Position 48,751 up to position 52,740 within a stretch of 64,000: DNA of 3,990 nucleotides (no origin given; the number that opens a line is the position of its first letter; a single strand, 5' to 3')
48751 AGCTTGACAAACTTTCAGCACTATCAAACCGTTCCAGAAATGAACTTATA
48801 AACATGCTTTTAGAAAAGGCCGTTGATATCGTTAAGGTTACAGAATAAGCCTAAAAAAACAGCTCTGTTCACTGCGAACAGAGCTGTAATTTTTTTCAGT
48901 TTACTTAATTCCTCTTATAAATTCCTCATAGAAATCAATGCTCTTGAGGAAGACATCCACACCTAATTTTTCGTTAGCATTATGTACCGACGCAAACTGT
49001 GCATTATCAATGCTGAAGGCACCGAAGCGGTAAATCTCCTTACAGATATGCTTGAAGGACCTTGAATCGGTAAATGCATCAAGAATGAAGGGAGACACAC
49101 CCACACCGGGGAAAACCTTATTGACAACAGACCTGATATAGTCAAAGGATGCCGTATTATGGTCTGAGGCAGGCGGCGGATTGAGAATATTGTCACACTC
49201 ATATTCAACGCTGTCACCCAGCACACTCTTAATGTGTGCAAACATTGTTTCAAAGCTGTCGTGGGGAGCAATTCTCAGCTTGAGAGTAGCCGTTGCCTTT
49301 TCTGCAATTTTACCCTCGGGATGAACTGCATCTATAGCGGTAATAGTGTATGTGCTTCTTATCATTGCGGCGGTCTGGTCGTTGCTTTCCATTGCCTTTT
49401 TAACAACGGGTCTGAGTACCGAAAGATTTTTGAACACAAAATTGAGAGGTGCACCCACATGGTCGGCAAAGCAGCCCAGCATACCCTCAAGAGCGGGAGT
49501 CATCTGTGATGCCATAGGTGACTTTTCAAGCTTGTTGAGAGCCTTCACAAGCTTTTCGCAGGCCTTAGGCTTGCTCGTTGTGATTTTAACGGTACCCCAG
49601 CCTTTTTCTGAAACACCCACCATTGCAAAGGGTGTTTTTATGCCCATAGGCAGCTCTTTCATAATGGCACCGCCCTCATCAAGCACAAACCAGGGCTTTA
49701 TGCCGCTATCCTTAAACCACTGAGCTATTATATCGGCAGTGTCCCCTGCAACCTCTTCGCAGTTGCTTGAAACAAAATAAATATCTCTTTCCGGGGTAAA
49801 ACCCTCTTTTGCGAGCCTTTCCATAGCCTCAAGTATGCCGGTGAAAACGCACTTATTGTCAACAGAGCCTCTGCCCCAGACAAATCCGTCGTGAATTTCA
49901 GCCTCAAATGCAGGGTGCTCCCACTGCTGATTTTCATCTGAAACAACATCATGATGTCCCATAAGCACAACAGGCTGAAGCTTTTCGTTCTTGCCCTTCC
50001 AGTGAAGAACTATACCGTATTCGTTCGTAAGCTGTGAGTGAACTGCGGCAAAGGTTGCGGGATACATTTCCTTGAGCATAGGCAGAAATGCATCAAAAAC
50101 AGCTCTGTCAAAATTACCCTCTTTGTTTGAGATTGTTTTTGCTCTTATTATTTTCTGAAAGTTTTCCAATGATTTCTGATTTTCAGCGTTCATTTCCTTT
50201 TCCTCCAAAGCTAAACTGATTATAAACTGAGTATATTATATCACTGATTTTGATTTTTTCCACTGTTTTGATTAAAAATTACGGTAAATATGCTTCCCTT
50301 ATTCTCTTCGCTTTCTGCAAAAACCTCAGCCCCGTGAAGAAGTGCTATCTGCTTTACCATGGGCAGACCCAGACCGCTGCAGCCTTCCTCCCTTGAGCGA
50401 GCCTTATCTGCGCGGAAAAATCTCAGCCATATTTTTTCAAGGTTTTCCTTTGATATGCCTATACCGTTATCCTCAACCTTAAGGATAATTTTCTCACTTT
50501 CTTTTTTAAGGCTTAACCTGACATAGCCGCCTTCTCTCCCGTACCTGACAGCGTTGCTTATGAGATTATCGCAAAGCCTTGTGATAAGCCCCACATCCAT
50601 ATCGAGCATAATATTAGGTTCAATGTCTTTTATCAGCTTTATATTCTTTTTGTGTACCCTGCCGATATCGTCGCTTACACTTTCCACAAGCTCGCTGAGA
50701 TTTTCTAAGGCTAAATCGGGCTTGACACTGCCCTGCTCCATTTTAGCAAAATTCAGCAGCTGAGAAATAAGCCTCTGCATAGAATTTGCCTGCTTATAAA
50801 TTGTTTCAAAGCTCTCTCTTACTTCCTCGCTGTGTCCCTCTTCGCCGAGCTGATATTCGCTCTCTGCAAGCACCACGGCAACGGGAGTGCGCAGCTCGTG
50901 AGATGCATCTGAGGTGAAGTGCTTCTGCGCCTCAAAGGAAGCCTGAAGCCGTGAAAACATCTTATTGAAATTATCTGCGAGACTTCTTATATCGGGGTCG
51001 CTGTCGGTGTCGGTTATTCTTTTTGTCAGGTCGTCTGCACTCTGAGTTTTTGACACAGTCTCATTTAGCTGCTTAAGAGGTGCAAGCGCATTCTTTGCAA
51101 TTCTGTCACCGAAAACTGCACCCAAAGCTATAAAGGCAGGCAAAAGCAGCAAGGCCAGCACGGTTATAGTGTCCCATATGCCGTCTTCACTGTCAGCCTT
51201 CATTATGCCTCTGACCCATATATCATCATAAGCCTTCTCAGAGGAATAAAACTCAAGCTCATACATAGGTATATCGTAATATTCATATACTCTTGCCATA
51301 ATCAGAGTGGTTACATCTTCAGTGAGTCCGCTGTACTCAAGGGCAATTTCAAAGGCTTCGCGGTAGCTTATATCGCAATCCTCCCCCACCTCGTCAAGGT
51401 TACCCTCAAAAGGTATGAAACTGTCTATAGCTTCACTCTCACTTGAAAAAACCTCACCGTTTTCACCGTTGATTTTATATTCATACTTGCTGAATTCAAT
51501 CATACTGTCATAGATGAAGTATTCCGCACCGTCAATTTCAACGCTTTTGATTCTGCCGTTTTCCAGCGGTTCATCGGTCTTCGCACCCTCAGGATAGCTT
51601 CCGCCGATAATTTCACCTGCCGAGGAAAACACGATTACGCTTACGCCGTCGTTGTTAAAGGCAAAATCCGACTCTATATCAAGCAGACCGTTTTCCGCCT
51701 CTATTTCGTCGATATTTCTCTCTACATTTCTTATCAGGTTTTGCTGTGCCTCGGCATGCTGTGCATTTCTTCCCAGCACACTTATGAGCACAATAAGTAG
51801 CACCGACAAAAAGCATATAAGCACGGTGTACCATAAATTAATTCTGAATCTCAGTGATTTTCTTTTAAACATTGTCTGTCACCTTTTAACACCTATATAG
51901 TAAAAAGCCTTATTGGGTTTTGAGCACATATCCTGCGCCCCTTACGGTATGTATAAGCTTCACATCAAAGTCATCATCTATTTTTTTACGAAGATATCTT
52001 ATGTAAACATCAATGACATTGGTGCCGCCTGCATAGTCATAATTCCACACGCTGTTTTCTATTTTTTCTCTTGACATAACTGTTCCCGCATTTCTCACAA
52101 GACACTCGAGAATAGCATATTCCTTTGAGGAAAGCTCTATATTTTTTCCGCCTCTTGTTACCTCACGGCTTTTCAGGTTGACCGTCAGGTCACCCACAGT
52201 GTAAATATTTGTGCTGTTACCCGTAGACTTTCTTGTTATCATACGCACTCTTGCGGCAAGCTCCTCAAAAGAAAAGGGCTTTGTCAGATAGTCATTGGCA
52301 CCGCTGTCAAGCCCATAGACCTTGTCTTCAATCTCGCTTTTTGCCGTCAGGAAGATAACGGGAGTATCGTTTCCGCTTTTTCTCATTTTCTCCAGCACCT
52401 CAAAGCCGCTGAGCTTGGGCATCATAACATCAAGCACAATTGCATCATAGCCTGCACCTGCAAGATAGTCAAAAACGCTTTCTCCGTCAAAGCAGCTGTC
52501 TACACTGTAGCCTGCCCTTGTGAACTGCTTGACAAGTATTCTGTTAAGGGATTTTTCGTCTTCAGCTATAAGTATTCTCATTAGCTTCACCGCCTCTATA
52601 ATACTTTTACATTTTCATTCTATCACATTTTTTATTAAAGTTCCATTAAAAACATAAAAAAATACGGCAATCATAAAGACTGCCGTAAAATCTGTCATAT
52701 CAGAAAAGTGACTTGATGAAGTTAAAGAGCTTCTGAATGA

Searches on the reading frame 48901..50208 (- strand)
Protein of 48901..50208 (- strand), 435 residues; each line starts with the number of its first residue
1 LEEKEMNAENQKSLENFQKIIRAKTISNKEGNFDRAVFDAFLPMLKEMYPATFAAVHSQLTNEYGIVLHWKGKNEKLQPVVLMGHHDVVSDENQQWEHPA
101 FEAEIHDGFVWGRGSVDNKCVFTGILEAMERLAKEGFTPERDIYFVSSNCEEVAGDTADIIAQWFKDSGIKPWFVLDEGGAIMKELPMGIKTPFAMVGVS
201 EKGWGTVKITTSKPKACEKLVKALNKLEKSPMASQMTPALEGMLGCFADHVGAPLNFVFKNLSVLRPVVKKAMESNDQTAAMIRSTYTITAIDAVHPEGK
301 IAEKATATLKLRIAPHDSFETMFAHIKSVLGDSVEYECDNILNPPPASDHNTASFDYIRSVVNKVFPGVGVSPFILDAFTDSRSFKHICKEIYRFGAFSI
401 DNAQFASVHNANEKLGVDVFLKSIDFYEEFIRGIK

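Call 81: search_protein_families(library=pfam, proteins=[window:48901-50208:-], max_evalue=0.001)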
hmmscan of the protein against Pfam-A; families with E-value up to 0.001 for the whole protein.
window:48901-50208:- (435 aa): 2 families
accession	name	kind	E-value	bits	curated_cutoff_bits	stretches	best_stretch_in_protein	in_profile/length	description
PF01546.33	Peptidase_M20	-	1.5e-23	84.2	24.6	1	82-432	2-205/206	Peptidase family M20/M25/M40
PF04389.22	Peptidase_M28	-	4.6e-07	30.2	21.3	1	66-154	2-69/193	Peptidase family M28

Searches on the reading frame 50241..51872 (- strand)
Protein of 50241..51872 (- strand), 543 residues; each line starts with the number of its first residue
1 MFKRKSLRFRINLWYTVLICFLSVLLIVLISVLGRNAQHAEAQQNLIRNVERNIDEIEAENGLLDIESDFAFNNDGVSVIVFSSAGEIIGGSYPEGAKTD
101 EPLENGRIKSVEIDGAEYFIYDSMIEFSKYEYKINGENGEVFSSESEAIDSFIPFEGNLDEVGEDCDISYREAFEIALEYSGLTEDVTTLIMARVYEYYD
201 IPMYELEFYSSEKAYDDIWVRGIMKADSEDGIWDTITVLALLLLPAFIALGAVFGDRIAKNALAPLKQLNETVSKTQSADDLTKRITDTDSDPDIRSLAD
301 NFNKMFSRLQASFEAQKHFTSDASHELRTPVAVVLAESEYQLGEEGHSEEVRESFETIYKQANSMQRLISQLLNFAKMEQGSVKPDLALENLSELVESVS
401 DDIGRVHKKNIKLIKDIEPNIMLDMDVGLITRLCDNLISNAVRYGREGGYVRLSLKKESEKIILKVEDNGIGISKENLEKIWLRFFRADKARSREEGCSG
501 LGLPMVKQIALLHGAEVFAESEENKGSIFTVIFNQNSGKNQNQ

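Call 81: search_protein_families(library=pfam, proteins=[window:50241-51872:-], max_evalue=0.001)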
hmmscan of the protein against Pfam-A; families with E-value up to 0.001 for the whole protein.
window:50241-51872:- (543 aa): 4 families
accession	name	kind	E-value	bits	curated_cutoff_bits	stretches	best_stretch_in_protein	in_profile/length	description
PF02518.31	HATPase_c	-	1.6e-22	80.4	26.4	1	429-534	5-108/111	Histidine kinase-, DNA gyrase B-, and HSP90-like ATPase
PF00512.31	HisKA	-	3.9e-16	59.3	26.9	1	316-381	2-66/66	His Kinase A (phospho-acceptor) domain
PF00672.30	HAMP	-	2.2e-07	31.6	25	1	258-311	2-53/53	HAMP domain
PF13589.12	HATPase_c_3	-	0.00012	22.5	25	1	450-503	21-77/137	Histidine kinase-, DNA gyrase B-, and HSP90-like ATPase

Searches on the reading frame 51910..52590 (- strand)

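Call 81: search_protein_families(library=pfam, proteins=[window:51910-52590:-], max_evalue=0.001)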
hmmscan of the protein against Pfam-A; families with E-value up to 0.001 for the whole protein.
window:51910-52590:- (226 aa): 2 families
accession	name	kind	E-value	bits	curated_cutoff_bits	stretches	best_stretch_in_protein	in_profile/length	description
PF00072.30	Response_reg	-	2.9e-29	101.9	30.2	1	6-116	1-111/111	Response regulator receiver domain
PF00486.34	Trans_reg_C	-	7.9e-28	96.8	26.2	1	148-223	1-77/77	Transcriptional regulatory protein, C terminal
